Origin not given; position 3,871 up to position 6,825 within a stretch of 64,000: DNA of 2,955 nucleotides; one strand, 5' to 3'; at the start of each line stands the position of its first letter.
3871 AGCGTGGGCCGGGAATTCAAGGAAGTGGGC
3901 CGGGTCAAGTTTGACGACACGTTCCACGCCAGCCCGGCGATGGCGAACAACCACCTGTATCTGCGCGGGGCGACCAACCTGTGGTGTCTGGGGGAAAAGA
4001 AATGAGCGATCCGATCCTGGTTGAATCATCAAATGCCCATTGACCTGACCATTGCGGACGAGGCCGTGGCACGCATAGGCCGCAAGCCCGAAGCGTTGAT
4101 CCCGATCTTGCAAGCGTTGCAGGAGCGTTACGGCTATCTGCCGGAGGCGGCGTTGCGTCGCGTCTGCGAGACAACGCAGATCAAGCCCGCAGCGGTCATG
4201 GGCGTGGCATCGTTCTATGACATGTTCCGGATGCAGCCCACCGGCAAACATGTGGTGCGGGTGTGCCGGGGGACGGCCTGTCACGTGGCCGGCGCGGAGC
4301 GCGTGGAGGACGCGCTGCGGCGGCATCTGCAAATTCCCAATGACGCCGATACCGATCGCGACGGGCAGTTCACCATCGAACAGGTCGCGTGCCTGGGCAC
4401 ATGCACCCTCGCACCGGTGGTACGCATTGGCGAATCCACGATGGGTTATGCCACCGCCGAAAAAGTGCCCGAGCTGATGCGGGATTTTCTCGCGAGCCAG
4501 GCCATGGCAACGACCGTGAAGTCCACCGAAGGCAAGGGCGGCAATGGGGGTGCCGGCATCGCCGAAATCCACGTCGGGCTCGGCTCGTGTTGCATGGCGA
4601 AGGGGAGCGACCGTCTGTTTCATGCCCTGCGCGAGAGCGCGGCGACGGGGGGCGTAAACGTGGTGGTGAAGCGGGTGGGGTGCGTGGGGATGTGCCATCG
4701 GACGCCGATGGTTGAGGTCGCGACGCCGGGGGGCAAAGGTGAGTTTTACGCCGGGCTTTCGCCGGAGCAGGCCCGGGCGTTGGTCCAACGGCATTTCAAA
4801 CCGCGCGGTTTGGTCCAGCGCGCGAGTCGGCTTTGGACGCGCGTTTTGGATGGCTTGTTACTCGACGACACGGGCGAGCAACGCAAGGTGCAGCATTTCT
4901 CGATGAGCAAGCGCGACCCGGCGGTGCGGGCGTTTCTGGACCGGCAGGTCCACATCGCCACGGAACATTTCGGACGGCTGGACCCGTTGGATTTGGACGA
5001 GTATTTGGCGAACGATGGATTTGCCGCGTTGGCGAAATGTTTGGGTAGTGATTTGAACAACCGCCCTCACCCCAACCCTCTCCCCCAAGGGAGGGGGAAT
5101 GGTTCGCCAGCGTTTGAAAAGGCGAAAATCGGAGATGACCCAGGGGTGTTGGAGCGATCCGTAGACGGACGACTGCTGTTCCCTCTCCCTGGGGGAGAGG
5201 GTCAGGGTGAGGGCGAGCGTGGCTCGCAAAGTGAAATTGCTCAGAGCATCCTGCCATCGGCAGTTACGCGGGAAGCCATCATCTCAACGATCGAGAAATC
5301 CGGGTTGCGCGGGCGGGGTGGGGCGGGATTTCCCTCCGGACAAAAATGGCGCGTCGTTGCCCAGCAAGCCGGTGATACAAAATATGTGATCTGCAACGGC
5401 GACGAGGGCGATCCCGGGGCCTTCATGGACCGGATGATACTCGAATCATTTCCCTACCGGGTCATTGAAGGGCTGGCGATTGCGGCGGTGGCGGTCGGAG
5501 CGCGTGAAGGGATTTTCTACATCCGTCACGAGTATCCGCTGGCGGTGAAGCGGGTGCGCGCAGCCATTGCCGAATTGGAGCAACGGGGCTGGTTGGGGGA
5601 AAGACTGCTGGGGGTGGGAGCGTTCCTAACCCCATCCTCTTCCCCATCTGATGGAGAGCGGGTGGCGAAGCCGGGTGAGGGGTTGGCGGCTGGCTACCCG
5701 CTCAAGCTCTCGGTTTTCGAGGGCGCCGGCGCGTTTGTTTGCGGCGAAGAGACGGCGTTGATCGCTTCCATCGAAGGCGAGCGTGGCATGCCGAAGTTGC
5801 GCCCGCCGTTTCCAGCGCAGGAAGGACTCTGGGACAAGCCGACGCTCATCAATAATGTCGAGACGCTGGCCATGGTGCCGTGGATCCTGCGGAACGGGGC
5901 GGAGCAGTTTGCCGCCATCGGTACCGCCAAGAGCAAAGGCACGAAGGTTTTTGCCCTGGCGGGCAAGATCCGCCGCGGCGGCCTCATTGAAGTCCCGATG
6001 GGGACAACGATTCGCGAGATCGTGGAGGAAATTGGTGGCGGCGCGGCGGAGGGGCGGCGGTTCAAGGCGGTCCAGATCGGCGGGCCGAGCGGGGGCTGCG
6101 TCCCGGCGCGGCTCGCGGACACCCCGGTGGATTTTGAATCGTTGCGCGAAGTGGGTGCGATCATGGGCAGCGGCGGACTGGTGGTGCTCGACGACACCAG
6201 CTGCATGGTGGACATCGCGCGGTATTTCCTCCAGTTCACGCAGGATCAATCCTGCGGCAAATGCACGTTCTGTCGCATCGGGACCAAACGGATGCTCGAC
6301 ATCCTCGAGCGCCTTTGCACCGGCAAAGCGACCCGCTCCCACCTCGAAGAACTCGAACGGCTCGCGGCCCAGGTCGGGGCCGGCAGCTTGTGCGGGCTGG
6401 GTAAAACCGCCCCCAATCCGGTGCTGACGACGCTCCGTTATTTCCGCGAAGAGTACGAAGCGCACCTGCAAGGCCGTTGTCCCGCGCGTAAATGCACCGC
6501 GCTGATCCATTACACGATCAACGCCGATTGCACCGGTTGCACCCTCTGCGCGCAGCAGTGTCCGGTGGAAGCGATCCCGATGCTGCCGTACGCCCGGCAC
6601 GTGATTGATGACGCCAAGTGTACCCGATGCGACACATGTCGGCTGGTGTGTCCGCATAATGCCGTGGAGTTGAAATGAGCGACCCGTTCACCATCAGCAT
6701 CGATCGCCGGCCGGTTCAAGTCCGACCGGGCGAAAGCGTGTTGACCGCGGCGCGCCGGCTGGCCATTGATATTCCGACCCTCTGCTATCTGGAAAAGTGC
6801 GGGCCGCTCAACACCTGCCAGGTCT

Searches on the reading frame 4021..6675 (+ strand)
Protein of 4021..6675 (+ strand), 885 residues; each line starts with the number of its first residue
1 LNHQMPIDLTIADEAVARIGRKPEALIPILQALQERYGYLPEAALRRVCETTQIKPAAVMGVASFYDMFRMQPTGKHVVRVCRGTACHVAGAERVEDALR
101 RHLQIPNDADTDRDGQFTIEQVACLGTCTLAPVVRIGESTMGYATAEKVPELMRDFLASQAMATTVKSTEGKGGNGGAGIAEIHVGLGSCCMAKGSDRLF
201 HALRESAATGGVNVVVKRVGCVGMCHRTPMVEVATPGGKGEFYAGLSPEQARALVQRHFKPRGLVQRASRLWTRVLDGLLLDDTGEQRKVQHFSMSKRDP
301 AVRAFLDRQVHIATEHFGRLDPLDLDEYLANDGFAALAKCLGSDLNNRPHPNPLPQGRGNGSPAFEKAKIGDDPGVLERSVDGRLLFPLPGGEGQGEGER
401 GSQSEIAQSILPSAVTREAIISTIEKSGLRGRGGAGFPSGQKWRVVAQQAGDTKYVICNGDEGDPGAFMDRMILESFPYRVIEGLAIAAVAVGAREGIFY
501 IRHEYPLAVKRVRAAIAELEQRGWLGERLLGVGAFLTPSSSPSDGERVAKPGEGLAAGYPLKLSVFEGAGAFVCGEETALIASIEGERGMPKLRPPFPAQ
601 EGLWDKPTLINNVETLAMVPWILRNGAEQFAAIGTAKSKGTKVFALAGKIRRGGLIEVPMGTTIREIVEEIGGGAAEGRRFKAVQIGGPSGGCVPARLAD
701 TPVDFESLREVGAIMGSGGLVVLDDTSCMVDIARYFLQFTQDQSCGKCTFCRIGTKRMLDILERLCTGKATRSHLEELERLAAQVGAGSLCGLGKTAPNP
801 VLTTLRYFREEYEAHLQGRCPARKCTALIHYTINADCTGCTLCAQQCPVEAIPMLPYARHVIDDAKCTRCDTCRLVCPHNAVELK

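Call 7: search_protein_families(library=pfam, proteins=[window:4021-6675:+], max_evalue=0.01)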
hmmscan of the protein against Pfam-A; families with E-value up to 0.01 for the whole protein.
window:4021-6675:+ (885 aa): 10 families
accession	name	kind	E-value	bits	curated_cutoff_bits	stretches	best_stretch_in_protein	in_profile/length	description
PF01257.25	2Fe-2S_thioredx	-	1.4e-52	177.9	24.8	2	13-155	2-143/145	Thioredoxin-like [2Fe-2S] ferredoxin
PF01512.22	Complex1_51K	-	4.6e-44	150.4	31.2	1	424-620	1-149/150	Nuo51 FMN-binding domain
PF10589.14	NADH_4Fe-4S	-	1.8e-32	111.5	23.5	1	731-815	1-85/85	NADH-ubiquinone oxidoreductase-F iron-sulfur binding region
PF14697.11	Fer4_21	-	3e-08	34.1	35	2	835-883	6-58/59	4Fe-4S dicluster domain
PF00037.32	Fer4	-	4.6e-07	29.8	21.1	2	861-882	2-23/24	4Fe-4S binding domain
PF10531.15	SLBB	-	1.3e-06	28.6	27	1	644-692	2-53/55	SLBB domain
PF12838.12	Fer4_7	-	2.3e-06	28.4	27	1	837-881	2-52/52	4Fe-4S dicluster domain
PF13187.11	Fer4_9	-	3.2e-06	27.5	27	1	836-881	1-51/52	4Fe-4S dicluster domain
PF07845.16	DUF1636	-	4.1e-05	24.4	31.6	0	197-256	23-85/117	Protein of unknown function (DUF1636)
PF12797.12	Fer4_2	-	0.0019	18.5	24.5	0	860-878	3-21/22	4Fe-4S binding domain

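Call 8: search_protein_families(library=ncbifam, proteins=[window:4021-6675:+], max_evalue=0.01)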
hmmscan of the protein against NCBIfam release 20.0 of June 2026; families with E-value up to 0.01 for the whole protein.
window:4021-6675:+ (885 aa): 47 families (the best 25 are shown)
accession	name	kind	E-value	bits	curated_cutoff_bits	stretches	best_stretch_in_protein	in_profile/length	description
TIGR01959.1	nuoF_fam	equivalog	4.4e-127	423.9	558.65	2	556-815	149-409/410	NADH-quinone oxidoreductase subunit NuoF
NF010120.0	PRK13596.1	equivalog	4.7e-100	335.1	389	2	556-817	155-418/433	NADH-quinone oxidoreductase subunit NuoF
NF008436.0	PRK11278.1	equivalog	7e-93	311.9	749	2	555-821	162-431/448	NADH-quinone oxidoreductase subunit NuoF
NF005722.0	PRK07539.1-2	equivalog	4.5e-42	143.8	141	1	15-154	16-154/157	NADH-quinone oxidoreductase subunit NuoE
NF004638.0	PRK05988.1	equivalog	3.3e-38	131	198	1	7-154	9-155/159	formate dehydrogenase subunit gamma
TIGR01958.1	nuoE_fam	subfamily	1.4e-37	129.1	142.4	1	21-156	13-147/148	NADH-quinone oxidoreductase subunit NuoE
NF005747.0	PRK07571.1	equivalog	1.4e-34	119.2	224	1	11-158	24-170/173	bidirectional hydrogenase complex protein HoxE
NF005721.0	PRK07539.1-1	equivalog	2.2e-31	109.2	308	1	12-163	34-184/292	NADH-quinone oxidoreductase subunit NuoE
NF005725.0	PRK07539.1-5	equivalog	2.8e-31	108.5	220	1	20-155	35-170/174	NADH-quinone oxidoreductase subunit NuoE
NF005724.0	PRK07539.1-4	equivalog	2.3e-30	106.2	280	1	20-163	36-179/240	NADH-quinone oxidoreductase subunit NuoE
NF009040.0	PRK12373.1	equivalog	1.4e-25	90.8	514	1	20-163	33-176/400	NADH-quinone oxidoreductase subunit E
NF005723.0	PRK07539.1-3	equivalog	2.3e-22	79.5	226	1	21-155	21-155/158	NADH-quinone oxidoreductase subunit NuoE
NF003454.1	PRK05035.1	equivalog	1.6e-12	46.7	345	1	414-518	120-221/556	electron transport complex subunit RsxC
TIGR04481.1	PR_assoc_PrdC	equivalog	5.8e-12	45.1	490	1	417-518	73-170/425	proline reductase-associated electron transfer protein PrdC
TIGR01945.1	rnfC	subfamily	3.4e-11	42.3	245.95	1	411-518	115-220/435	RnfABCDGE type electron transport complex subunit C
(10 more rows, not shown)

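Call 61: search_solved_structures(query=window:4021-6675:+, max_evalue=1e-20)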
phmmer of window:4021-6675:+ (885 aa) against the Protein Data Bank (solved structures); distinct sequences matched with E-value up to 1e-20: 93 (the best 60 are shown).
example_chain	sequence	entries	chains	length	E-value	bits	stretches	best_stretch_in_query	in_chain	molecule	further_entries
9bov_B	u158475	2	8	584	3.1e-197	661.1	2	561-883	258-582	NADH dehydrogenase (Quinone)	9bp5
8oh5_B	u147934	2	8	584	2.4e-196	658.1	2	561-882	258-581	NAD-reducing hydrogenase subunit HoxF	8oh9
9n5u_B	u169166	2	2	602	2.2e-192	645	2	556-884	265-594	NfnB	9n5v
7t2r_B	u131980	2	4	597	4.1e-181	607.7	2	560-882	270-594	NiFe hydrogenase subunit B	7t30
8a6t_B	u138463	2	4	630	1.2e-166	559.8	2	556-882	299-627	Electron bifurcating hydrogenase subunit HydB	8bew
7q4v_B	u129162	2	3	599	3.3e-166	558.4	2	561-882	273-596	Iron hydrogenase HydB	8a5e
7q4w_B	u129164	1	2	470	8.1e-162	543.9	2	561-882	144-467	Iron hydrogenase HydB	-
7p5h_B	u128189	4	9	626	2.4e-160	539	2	556-884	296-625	Fe-hydrogenase, subunit beta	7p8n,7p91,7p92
9mqx_B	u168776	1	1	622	2.6e-150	505.8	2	556-882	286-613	NADH:ubiquinone oxidoreductase, NADH-binding (51 kD) subunit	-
6vw7_B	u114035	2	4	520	4.5e-108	366.1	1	419-812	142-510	NAD-dependent formate dehydrogenase beta subunit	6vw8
6tg9_B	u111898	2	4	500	1.4e-100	341.3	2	557-812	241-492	Formate dehydrogenase subunit beta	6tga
9wxb_C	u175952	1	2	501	2.1e-99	337.4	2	557-813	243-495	Formate dehydrogenase beta subunit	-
2fug_1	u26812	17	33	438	6.2e-95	322.6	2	560-821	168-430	NADH-quinone oxidoreductase chain 1 | NADH-QUINONE OXIDOREDUCTASE SUBUNIT 1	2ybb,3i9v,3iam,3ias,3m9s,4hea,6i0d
6hl2_B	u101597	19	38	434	7.7e-93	315.7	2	555-816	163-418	NADH-quinone oxidoreductase subunit F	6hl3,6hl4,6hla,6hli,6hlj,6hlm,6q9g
7q5y_C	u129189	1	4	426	8.2e-93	315.6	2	555-816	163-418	NADH-quinone oxidoreductase subunit F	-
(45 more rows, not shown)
